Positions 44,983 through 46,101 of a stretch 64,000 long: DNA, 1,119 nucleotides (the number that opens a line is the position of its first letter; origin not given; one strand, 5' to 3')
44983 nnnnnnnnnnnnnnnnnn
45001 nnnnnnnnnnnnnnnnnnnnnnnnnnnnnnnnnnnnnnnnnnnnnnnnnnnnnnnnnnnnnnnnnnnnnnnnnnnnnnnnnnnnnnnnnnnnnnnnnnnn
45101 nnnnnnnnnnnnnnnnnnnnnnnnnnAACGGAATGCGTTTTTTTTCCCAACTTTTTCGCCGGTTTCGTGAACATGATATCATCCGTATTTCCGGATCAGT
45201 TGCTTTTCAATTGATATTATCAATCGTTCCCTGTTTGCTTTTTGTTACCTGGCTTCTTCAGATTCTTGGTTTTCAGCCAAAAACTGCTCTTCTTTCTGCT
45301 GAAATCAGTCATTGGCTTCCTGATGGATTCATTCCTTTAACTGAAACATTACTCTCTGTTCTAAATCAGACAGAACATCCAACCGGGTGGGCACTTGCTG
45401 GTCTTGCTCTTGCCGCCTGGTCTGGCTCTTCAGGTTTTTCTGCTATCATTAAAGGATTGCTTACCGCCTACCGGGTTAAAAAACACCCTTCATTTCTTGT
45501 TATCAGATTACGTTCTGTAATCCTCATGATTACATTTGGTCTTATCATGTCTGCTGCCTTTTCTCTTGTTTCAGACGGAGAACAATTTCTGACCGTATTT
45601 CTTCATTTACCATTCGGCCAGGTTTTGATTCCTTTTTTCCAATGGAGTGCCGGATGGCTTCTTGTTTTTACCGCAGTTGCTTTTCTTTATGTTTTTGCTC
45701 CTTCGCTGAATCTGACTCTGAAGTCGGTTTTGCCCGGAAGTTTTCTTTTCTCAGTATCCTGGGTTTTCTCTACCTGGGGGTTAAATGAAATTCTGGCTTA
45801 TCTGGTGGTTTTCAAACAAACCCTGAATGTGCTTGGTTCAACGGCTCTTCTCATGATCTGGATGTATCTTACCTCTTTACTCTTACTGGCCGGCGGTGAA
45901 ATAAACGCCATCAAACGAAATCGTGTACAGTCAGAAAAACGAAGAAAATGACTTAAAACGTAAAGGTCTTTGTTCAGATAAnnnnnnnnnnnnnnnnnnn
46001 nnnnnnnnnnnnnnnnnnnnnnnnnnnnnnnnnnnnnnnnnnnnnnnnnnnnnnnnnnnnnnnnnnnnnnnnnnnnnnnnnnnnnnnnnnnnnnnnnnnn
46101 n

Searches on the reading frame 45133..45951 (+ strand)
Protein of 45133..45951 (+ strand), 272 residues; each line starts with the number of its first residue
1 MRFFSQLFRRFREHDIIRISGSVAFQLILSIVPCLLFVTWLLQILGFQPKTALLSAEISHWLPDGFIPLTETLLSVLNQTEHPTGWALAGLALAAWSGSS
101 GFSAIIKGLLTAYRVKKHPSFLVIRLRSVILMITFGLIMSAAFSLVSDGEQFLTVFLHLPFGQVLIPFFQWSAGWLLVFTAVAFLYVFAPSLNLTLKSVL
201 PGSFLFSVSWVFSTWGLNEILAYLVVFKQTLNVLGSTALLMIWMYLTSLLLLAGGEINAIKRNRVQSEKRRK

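Call 49: search_protein_families(library=pfam, proteins=[window:45133-45951:+], max_evalue=0.00001)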
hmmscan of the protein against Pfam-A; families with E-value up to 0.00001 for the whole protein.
window:45133-45951:+ (272 aa): 1 family
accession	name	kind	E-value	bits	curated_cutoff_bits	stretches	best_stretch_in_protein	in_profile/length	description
PF03631.20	Virul_fac_BrkB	-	4.7e-39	135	33.7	1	13-260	2-254/259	Virulence factor BrkB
